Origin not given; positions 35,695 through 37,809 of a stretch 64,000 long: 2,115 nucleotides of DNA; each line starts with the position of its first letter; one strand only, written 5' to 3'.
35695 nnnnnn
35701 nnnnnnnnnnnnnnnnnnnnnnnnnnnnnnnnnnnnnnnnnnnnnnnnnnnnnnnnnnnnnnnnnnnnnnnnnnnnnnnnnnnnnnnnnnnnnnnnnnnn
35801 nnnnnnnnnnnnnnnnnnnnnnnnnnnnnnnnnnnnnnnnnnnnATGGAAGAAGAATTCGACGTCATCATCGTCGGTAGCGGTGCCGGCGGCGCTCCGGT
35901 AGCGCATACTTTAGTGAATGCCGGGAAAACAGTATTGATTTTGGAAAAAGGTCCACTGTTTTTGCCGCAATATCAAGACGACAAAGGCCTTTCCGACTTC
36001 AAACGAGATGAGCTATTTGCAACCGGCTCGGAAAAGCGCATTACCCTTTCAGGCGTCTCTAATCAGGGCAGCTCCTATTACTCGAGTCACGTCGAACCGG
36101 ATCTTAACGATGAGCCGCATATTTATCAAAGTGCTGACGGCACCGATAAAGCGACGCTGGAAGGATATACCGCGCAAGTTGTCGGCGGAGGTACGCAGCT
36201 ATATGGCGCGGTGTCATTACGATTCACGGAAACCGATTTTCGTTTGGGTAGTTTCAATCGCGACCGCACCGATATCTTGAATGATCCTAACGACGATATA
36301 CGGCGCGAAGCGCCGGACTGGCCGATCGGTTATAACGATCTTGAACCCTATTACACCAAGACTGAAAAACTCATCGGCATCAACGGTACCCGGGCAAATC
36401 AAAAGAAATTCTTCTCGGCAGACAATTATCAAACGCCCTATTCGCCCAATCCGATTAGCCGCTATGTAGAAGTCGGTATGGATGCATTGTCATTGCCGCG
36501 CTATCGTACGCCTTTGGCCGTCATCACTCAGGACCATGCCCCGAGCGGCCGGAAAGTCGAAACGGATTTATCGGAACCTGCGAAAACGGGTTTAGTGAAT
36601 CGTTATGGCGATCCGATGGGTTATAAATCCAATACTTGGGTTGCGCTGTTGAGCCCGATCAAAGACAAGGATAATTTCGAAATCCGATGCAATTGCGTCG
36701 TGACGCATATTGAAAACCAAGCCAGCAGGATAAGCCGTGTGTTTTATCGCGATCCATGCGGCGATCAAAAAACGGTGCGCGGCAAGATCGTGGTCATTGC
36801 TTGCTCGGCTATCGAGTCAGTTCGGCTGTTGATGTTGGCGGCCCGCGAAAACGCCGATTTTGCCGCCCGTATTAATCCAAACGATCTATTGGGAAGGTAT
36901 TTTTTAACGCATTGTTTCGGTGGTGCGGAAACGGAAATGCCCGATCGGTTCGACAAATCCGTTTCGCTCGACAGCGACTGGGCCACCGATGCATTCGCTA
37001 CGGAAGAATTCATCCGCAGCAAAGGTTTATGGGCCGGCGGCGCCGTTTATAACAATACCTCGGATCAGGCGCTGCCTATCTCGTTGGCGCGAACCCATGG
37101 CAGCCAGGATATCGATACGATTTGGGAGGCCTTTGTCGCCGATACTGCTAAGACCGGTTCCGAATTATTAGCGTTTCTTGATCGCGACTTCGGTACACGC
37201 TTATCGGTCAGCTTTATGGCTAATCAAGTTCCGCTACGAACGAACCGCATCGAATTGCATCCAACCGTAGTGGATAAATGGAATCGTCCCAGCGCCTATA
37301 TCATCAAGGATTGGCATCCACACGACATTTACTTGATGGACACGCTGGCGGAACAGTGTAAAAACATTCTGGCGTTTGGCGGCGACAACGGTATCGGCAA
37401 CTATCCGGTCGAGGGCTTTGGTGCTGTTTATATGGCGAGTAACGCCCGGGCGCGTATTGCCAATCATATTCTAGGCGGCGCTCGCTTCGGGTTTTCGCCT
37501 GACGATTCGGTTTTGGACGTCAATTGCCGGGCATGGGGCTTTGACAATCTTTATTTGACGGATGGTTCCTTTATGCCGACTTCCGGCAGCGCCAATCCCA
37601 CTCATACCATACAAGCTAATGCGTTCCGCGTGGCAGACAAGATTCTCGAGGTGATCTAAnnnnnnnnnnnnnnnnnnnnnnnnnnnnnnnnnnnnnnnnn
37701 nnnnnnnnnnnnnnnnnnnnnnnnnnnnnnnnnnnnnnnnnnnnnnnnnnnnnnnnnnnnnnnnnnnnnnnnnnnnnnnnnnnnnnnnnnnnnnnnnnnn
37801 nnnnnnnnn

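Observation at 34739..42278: Putative oxidative alpha-glucan/glycogen pathway: CBM48-fusion, GMC, two cupins, GH13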

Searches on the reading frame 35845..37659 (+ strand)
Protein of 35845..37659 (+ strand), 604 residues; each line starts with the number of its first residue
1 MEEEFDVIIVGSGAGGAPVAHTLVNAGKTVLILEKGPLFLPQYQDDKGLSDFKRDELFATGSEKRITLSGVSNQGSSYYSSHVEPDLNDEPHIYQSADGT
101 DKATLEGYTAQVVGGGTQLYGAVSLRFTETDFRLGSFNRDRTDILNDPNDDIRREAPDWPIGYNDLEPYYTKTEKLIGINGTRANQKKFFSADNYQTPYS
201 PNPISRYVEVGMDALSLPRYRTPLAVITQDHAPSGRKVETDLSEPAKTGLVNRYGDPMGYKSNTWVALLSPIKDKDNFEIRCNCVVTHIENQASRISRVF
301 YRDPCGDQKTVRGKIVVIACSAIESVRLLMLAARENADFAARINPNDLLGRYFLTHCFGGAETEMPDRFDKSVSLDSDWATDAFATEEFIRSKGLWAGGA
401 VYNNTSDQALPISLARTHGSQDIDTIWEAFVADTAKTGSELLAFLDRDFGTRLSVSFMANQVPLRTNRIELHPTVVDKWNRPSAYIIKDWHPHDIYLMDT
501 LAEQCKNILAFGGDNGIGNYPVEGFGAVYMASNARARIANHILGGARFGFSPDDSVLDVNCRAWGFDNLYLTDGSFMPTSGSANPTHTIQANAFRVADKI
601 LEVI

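Call 3: search_protein_families(library=pfam, proteins=[window:35845-37659:+], max_evalue=0.01)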
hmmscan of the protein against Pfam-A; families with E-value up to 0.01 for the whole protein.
window:35845-37659:+ (604 aa): 9 families
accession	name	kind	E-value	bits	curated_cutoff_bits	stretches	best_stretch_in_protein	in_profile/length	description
PF05199.19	GMC_oxred_C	-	1.4e-20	74.7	24.6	1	463-593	1-139/139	GMC oxidoreductase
PF00732.25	GMC_oxred_N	-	1.7e-07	31.8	23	1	237-334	103-202/218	GMC oxidoreductase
PF01266.30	DAO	-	4.3e-05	23.6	27.9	0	6-37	1-32/353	FAD dependent oxidoreductase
PF00890.30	FAD_binding_2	-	0.00016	21.4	20.4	1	6-37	1-32/414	FAD binding domain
PF13450.12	NAD_binding_8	-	0.00021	22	21.9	1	9-37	1-29/68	NAD(P)-binding Rossmann-like domain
PF07992.20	Pyr_redox_2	-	0.00098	19.1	26.1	1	5-36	1-32/291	Pyridine nucleotide-disulphide oxidoreductase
PF00070.33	Pyr_redox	-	0.0024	18.8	22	0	7-44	2-39/82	Pyridine nucleotide-disulphide oxidoreductase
PF01494.25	FAD_binding_3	-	0.0042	16.8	22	1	5-36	2-33/349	FAD binding domain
PF12831.13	FAD_oxidored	-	0.0099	15.6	27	0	6-37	1-32/416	FAD dependent oxidoreductase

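Call 5: search_protein_families(library=ncbifam, proteins=[window:35845-37659:+], max_evalue=0.01)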
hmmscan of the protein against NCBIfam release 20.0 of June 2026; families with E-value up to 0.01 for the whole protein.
window:35845-37659:+ (604 aa): 27 families (the best 25 are shown)
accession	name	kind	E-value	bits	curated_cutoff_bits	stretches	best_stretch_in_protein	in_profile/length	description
TIGR03970.1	mycofact_MftG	equivalog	1e-15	57.7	387.45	2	533-598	416-484/487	mycofactocin dehydrogenase MftG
NF002550.0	PRK02106.1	subfamily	7.1e-14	51.2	605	2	259-332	197-270/563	choline dehydrogenase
TIGR02462.1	pyranose_ox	equivalog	1.8e-13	50.3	544.9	1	538-602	481-545/548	pyranose oxidase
NF058674.1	CholsOxChoxAB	equivalog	1.5e-11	43.5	850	1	538-597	470-529/535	cholesterol oxidase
TIGR04542.1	GMC_mycofac_2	equivalog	4.9e-11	42.3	400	1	6-44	1-40/425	mycofactocin system GMC family oxidoreductase MftG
TIGR01810.1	betA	equivalog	1.2e-09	37.4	732.1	1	259-340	190-271/532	choline dehydrogenase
NF006130.0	PRK08274.1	equivalog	5.8e-06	25.4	369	0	2-37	3-38/467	FAD-dependent tricarballylate dehydrogenase TcuA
NF004943.0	PRK06292.2-1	equivalog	0.00019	20.4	432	0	3-35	2-34/456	dihydrolipoyl dehydrogenase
NF053676.1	4oxCHCAChcC1Cy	equivalog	0.00019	20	1000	1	4-38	1-35/528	4-oxocyclohexanecarboxylate 2-dehydrogenase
TIGR02032.1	GG-red-SF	subfamily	0.0002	21.1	158.8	1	5-36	1-32/297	geranylgeranyl reductase family protein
NF003585.0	PRK05249.1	equivalog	0.00034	19.4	465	1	2-35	4-37/464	Si-specific NAD(P)(+) transhydrogenase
NF004829.0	PRK06183.1-3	subfamily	0.0004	19.2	390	0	2-37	6-41/520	bifunctional 3-(3-hydroxy-phenyl)propionate/3-hydroxycinnamic acid hydroxylase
NF053717.1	VnlPnlRedVprA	equivalog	0.00054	18.9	600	1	2-36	4-38/481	vinyl phenol reductase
NF038210.1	GMC_mycofac_3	equivalog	0.00075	18.5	300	0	7-36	1-30/418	mycofactocin system GMC family oxidoreductase MftG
NF008425.0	PRK11259.1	equivalog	0.0015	17.5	257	1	2-35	2-35/377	N-methyl-L-tryptophan oxidase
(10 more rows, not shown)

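Call 6: search_solved_structures(query=window:35845-37659:+, max_evalue=0.001)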
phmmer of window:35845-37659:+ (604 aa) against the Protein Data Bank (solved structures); distinct sequences matched with E-value up to 0.001: 54.
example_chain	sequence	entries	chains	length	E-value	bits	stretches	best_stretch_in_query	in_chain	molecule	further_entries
8hdd_A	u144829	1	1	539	5.2e-30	107.7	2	4-360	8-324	Glucose dehydrogenase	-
6a2u_B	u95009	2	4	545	5.4e-30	107.7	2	4-360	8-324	Glucose dehydrogenase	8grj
7w2j_A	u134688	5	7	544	3.3e-19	72.1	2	5-359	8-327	Fructose dehydrogenase large subunit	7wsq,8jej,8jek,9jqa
8xcm_A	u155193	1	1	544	1e-18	70.4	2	5-359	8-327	Fructose dehydrogenase large subunit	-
8k6k_A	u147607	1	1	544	1.9e-18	69.6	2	5-359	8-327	Fructose dehydrogenase (N1146A) large subunit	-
8xcn_A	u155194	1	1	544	3.8e-18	68.6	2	5-359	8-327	Fructose dehydrogenase large subunit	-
8k6j_A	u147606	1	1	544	6.1e-18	67.9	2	5-359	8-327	Fructose dehydrogenase (H1147A) large subunit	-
9fl2_A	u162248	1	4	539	6.6e-12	47.9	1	540-601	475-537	pyranose oxidase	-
4qi7_A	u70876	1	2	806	9.5e-11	44.1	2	536-601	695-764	Cellobiose dehydrogenase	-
1kdg_A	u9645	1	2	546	6.7e-10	41.3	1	537-602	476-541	cellobiose dehydrogenase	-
1naa_A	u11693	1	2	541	7.8e-10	41.1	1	537-602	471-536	Cellobiose dehydrogenase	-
4qi4_A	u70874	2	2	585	2.5e-09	39.4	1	4-36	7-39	Cellobiose dehydrogenase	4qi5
4qi6_A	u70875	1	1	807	5.5e-09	38.3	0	4-36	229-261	Cellobiose dehydrogenase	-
8qve_A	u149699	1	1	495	2.2e-08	36.3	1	541-601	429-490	Pyranose oxidase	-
2f6c_A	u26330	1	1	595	4.5e-05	25.4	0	537-597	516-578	Pyranose 2-oxidase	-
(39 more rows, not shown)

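Call 33: search_solved_structures(query=window:35845-37659:+, max_evalue=1e-15, show_alignments=3)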
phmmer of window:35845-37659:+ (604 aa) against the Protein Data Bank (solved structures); distinct sequences matched with E-value up to 1e-15: 7.
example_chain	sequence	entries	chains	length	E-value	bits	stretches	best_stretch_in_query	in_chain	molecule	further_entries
8hdd_A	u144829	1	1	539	5.2e-30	107.7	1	4-360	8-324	Glucose dehydrogenase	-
6a2u_B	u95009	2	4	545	5.4e-30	107.7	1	4-360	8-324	Glucose dehydrogenase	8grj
7w2j_A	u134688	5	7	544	3.3e-19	72.1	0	5-359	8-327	Fructose dehydrogenase large subunit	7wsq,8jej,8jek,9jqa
8xcm_A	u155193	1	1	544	1e-18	70.4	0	5-359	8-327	Fructose dehydrogenase large subunit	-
8k6k_A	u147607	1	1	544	1.9e-18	69.6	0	5-359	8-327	Fructose dehydrogenase (N1146A) large subunit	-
8xcn_A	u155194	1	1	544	3.8e-18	68.6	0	5-359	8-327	Fructose dehydrogenase large subunit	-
8k6j_A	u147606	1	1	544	6.1e-18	67.9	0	5-359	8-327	Fructose dehydrogenase (H1147A) large subunit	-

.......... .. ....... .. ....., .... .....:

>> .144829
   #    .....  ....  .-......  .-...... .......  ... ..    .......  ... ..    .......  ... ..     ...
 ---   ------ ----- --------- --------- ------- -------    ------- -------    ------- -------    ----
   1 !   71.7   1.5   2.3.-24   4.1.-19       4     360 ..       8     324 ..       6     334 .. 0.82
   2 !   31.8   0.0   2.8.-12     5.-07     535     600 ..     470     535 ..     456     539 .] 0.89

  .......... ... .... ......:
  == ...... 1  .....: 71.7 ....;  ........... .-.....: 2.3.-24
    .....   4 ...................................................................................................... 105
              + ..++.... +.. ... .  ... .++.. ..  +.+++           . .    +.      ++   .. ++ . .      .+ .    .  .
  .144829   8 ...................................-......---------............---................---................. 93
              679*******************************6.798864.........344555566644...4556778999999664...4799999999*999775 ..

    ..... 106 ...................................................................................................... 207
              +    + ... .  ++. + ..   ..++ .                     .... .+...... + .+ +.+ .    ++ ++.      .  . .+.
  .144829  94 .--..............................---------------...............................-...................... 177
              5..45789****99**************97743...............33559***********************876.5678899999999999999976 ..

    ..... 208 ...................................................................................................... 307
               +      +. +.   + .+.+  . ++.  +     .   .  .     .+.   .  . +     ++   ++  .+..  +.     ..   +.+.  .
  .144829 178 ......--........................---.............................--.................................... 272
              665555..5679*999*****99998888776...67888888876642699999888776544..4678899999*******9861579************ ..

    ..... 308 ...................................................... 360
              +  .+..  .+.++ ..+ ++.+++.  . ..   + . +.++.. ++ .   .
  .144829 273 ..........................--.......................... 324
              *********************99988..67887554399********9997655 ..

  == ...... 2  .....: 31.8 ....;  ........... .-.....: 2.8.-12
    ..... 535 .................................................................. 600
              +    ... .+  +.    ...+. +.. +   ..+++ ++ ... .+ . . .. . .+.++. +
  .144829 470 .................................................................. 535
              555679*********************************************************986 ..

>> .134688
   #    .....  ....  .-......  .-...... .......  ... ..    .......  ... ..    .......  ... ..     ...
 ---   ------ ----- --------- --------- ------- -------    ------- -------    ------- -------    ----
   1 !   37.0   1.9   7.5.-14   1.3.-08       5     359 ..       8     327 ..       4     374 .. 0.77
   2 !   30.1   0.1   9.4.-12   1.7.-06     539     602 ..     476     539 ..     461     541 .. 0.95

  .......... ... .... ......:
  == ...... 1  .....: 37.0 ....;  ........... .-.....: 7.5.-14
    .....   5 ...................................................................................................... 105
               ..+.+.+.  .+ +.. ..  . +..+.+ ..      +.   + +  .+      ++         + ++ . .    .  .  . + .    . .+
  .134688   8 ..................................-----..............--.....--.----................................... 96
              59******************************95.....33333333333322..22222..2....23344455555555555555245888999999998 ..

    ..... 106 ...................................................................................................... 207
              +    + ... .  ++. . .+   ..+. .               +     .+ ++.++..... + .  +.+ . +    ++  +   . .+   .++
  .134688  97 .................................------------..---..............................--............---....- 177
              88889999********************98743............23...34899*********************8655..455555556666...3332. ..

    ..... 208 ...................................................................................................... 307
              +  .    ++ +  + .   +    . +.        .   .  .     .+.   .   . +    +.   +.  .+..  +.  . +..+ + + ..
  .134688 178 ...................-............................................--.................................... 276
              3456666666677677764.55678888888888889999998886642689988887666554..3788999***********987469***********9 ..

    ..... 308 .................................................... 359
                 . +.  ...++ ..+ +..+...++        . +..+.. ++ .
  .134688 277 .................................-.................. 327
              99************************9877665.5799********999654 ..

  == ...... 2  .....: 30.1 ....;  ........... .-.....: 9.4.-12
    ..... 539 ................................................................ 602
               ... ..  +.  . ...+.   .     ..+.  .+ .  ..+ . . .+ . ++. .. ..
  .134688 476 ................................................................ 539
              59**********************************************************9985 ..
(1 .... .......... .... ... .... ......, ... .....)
